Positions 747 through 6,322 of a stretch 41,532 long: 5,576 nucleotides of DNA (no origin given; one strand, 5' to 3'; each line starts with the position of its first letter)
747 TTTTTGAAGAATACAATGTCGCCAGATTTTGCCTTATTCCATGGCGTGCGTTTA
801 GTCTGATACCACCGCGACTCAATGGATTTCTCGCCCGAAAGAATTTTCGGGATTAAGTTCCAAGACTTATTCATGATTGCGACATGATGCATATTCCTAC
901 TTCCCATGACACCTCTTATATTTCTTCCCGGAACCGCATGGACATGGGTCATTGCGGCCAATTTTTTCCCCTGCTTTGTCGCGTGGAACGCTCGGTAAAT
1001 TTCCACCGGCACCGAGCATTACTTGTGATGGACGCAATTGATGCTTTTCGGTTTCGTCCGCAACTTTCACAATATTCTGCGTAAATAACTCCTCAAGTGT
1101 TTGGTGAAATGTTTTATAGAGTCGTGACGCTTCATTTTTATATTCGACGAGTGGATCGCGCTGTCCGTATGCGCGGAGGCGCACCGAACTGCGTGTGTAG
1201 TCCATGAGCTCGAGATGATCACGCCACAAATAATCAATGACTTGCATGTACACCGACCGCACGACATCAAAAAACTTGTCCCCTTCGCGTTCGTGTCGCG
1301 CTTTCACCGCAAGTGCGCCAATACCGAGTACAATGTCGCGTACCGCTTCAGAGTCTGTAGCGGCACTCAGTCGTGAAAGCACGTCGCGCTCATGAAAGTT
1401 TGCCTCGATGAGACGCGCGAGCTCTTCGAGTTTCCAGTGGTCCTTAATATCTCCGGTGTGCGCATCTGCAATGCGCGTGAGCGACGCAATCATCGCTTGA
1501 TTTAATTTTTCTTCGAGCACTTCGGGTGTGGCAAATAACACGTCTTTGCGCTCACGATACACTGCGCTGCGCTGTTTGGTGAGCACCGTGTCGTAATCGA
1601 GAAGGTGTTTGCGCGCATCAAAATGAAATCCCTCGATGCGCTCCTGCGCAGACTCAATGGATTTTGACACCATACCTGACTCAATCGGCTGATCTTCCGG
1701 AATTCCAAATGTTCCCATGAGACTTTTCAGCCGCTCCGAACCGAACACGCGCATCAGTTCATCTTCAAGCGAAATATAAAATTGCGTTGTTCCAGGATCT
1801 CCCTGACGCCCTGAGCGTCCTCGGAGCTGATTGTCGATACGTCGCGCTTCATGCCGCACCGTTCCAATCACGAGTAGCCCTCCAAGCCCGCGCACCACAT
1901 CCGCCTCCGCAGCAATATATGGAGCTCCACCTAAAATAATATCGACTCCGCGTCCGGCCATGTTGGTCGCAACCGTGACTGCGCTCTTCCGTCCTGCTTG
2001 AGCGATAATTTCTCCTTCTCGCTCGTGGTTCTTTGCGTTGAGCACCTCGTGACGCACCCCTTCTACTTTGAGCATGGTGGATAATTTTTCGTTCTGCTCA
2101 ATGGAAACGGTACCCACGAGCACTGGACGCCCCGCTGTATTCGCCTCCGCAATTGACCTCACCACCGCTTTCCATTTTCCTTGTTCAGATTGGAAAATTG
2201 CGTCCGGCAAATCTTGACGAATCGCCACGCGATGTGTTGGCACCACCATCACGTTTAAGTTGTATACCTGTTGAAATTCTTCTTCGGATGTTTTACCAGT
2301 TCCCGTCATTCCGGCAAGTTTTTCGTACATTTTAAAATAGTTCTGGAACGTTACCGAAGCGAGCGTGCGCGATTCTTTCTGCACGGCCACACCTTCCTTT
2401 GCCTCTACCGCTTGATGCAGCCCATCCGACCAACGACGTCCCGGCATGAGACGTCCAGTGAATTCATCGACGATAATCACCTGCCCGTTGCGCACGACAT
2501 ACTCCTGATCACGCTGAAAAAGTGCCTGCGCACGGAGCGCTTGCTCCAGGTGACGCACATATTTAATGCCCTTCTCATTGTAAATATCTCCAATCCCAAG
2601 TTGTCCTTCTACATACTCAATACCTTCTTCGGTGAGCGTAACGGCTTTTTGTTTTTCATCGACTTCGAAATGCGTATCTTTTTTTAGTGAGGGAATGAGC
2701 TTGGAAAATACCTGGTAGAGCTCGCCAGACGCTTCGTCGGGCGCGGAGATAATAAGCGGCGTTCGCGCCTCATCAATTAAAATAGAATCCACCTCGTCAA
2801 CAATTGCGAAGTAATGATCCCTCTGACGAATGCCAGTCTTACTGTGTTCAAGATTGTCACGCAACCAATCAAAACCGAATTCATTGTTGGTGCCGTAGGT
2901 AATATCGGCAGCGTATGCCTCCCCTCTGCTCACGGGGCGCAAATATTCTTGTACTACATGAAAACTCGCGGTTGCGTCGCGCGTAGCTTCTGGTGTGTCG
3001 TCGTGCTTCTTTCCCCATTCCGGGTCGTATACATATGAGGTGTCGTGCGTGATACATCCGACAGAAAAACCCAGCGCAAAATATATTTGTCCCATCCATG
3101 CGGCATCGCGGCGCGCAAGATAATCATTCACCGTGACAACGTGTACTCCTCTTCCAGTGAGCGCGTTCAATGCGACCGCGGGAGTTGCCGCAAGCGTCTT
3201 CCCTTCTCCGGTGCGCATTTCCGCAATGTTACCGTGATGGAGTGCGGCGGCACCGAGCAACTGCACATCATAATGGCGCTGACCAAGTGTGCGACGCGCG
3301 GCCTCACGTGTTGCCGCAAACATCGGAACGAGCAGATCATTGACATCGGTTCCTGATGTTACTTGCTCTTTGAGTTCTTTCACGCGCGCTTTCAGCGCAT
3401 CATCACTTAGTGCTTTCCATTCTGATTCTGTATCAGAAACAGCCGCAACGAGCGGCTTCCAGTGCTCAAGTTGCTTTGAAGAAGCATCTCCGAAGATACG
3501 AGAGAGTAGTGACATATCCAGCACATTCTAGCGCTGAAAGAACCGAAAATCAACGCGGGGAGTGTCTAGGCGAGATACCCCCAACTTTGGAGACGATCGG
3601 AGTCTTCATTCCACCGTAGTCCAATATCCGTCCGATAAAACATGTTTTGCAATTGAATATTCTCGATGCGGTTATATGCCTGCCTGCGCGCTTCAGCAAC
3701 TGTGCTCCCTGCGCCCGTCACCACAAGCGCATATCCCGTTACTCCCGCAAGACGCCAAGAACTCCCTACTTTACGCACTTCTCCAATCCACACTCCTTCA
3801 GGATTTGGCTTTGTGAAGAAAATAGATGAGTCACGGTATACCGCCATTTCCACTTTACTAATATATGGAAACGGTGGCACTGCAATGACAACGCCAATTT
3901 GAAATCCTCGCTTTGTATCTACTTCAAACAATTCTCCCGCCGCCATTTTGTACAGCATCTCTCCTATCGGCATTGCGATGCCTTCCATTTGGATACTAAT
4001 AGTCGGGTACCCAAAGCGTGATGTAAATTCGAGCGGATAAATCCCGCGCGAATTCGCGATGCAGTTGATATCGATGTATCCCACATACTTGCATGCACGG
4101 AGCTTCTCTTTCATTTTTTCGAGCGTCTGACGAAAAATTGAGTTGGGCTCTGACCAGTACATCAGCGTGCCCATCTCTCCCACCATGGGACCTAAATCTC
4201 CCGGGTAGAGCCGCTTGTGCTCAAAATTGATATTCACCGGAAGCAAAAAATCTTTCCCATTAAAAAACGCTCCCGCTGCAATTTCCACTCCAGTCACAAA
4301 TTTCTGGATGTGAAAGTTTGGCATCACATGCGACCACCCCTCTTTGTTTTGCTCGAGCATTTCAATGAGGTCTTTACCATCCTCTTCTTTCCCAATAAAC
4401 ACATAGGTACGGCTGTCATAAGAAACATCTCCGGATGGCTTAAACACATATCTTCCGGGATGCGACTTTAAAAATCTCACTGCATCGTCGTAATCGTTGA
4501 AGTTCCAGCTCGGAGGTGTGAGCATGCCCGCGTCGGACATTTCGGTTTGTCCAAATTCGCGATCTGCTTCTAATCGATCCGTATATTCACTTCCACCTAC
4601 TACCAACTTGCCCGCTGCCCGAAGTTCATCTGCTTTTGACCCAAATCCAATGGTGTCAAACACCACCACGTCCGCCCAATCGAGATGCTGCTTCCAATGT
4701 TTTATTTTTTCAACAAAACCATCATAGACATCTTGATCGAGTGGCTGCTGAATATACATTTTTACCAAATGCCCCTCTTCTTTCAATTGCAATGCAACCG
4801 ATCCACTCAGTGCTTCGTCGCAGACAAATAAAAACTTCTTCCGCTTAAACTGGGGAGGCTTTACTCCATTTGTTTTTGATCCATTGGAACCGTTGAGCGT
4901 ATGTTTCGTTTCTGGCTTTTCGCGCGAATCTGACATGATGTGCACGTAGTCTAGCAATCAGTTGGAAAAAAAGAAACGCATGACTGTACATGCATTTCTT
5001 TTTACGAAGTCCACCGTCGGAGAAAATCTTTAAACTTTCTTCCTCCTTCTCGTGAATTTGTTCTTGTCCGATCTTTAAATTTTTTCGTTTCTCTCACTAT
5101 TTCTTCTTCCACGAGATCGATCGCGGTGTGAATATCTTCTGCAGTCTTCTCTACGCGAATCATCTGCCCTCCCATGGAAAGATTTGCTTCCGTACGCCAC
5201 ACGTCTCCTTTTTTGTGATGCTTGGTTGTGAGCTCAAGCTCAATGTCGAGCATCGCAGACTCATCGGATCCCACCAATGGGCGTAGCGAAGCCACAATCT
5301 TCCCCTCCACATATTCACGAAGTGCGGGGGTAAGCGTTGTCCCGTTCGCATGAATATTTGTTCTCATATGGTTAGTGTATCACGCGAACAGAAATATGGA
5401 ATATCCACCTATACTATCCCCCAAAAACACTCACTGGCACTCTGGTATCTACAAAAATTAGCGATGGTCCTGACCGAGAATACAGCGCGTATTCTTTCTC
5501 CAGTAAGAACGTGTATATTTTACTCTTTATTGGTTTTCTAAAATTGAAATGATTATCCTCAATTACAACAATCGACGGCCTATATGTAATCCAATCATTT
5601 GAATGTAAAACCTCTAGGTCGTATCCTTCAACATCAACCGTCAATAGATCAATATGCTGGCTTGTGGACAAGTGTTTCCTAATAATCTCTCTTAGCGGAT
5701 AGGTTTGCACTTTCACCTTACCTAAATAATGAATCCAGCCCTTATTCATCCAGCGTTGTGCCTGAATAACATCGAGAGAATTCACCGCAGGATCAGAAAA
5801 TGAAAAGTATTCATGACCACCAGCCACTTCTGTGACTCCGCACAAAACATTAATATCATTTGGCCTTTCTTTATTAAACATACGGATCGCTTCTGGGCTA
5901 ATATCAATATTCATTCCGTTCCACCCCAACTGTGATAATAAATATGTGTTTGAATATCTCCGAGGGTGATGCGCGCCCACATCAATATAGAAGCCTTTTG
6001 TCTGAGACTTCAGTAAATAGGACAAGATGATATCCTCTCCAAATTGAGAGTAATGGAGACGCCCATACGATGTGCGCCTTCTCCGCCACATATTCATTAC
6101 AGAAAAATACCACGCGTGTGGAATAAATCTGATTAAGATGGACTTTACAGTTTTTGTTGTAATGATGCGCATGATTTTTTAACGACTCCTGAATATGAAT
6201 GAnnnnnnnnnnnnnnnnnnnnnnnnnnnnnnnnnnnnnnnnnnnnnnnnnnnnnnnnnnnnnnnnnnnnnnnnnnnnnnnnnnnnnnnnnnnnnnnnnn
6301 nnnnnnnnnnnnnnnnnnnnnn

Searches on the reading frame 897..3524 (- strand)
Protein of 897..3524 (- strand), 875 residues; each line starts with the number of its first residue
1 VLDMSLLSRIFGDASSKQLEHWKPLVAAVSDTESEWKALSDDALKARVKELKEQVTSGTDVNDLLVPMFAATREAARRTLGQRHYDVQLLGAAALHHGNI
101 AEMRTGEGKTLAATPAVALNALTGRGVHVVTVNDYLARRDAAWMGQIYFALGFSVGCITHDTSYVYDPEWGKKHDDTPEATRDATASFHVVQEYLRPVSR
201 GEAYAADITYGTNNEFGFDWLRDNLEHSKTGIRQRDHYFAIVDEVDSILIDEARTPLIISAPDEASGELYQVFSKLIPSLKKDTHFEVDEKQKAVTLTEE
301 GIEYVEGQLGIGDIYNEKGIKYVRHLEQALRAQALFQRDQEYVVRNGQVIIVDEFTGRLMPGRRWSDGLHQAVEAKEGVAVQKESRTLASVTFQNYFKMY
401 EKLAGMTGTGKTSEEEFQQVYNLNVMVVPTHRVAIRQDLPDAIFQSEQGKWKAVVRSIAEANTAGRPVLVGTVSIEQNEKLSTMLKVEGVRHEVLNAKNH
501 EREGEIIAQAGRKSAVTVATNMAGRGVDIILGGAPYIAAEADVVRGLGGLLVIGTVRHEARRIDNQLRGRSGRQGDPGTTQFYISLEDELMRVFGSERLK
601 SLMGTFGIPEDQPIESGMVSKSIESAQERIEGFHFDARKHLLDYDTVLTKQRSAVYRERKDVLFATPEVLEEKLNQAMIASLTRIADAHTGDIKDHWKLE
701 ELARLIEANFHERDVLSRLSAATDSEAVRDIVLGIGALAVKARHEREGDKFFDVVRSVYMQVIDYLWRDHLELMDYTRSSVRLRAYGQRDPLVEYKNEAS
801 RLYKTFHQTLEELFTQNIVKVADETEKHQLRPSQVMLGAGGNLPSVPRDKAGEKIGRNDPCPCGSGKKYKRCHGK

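Call 41: search_protein_families(library=pfam, proteins=[window:897-3524:-], max_evalue=0.001)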
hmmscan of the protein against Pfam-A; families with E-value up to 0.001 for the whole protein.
window:897-3524:- (875 aa): 5 families
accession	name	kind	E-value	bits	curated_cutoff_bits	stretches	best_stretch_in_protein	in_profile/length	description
PF07517.20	SecA_DEAD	-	4.9e-115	384.2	24.6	1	8-418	2-290/290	SecA DEAD-like domain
PF21090.3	P-loop_SecA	-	1.6e-74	250.4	27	2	435-539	3-107/205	SecA P-loop domain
PF07516.18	SecA_SW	-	2.5e-47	162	26.7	1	613-821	1-199/200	SecA Wing and Scaffold domain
PF01043.26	SecA_PP_bind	-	1.6e-42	145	23.5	1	267-374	3-110/110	SecA preprotein cross-linking domain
PF02810.21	SEC-C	-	5.5e-10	39.4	20.4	1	857-875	1-19/19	SEC-C motif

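Call 61: list_cluster_members(proteins=[window:897-3524:-, window:7387-9600:-, window:16094-16282:+, window:14981-16015:+])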
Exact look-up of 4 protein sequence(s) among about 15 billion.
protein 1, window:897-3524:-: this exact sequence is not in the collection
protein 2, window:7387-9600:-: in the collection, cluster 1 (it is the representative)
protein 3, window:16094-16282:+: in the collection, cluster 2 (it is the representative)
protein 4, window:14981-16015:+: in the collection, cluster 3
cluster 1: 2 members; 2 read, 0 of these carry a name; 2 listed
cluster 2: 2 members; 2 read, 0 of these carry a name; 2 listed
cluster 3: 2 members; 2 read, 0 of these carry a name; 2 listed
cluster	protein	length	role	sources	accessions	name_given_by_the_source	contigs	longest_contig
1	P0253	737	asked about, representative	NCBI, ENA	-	-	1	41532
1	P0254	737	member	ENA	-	-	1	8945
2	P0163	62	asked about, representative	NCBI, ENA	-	-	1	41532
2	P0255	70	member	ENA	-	-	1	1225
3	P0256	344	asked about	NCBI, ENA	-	-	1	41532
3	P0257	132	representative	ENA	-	-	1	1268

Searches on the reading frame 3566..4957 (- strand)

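Call 41: search_protein_families(library=pfam, proteins=[window:3566-4957:-], max_evalue=0.001)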
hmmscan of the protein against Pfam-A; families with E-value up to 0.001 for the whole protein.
window:3566-4957:- (463 aa): 2 families
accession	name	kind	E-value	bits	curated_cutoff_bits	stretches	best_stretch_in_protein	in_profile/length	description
PF01071.24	GARS_A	-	2.4e-13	50.8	27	1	131-318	1-192/194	Phosphoribosylglycinamide synthetase, ATP-grasp (A) domain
PF02843.22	GARS_C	-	2.2e-09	38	34.8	1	406-448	50-92/92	Phosphoribosylglycinamide synthetase, C domain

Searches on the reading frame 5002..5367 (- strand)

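Call 41: search_protein_families(library=pfam, proteins=[window:5002-5367:-], max_evalue=0.001)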
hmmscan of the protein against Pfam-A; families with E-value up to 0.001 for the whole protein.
window:5002-5367:- (121 aa): 1 family
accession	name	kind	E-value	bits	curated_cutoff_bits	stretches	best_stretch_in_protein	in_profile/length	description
PF02482.25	Ribosomal_S30AE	-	5.6e-13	49.9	23.7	1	4-101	2-87/88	Sigma 54 modulation protein / S30EA ribosomal protein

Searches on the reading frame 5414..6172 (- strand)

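Call 41: search_protein_families(library=pfam, proteins=[window:5414-6172:-], max_evalue=0.001)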
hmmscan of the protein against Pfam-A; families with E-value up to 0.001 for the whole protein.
window:5414-6172:- (252 aa): 1 family
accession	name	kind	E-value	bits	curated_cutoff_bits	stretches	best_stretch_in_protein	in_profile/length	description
PF05050.19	Methyltransf_21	-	1.2e-18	68.3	22.7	1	64-228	1-171/173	Methyltransferase FkbM domain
